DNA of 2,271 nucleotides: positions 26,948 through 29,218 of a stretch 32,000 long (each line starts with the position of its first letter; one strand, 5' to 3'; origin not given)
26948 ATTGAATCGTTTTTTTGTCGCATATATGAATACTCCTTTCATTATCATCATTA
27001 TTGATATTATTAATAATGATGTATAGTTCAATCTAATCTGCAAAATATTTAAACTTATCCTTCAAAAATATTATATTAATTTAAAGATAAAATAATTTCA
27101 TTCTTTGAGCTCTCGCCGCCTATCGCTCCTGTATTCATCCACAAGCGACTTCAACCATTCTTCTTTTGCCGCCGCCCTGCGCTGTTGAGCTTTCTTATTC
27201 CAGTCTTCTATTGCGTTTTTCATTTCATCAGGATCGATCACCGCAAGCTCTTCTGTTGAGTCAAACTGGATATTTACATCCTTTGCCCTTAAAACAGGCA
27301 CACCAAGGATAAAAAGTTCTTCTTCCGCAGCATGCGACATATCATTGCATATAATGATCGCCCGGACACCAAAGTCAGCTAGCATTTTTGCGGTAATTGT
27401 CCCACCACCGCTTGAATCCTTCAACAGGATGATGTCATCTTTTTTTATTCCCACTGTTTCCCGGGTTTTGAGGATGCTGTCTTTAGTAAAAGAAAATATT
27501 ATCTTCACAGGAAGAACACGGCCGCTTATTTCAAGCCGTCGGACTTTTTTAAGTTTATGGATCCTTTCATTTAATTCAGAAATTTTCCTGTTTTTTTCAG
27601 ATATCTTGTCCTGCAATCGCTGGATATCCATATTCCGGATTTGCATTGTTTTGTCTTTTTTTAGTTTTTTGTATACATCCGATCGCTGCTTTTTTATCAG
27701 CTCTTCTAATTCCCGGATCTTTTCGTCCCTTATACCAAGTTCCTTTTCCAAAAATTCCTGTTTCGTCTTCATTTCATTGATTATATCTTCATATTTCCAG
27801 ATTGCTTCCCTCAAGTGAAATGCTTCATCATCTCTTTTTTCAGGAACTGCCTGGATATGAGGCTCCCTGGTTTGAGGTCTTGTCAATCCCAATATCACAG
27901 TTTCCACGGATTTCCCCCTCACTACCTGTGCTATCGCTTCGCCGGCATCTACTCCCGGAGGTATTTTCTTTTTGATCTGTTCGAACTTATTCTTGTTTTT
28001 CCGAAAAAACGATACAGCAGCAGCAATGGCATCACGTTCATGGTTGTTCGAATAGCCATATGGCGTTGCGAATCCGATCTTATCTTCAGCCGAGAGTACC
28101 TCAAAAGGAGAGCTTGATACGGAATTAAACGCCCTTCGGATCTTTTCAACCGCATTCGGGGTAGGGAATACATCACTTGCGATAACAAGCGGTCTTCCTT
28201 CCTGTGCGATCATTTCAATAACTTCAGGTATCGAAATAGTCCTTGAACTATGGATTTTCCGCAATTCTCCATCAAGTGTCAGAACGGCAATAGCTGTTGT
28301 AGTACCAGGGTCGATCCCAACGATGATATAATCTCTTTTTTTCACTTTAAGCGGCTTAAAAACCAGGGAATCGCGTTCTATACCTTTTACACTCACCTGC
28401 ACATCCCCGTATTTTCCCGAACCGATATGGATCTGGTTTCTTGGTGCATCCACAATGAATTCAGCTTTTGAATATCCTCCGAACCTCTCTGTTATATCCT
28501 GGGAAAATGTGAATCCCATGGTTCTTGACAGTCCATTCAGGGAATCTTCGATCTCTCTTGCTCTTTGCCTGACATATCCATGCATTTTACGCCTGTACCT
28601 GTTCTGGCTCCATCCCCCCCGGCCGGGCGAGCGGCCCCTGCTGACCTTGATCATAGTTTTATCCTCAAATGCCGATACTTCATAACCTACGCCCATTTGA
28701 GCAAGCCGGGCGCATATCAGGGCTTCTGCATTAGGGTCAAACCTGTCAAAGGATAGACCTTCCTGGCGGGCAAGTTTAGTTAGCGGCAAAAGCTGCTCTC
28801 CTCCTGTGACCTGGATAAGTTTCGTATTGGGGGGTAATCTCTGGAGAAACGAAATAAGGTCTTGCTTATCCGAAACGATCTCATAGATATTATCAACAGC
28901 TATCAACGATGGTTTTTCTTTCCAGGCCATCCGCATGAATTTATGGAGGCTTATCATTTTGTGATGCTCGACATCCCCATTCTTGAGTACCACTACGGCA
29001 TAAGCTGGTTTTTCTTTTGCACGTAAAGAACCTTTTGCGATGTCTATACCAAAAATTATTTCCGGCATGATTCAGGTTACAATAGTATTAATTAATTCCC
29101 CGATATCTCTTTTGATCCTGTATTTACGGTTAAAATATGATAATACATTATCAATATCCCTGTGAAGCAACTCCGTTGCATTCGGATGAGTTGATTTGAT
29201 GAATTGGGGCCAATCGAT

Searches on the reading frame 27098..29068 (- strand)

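Call 10: search_protein_families(library=pfam, proteins=[window:27098-29068:-], max_evalue=0.01)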
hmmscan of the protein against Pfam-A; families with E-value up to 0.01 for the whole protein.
window:27098-29068:- (656 aa): 2 families
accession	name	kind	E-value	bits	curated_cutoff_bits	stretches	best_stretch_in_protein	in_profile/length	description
PF04312.18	DUF460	-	7.7e-44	149.1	28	1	220-351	4-135/135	Protein of unknown function (DUF460)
PF18859.6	acVLRF1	-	0.002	18.8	27.1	1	129-179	13-68/130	Actinobacteria/chloroflexi VLRF1 release factor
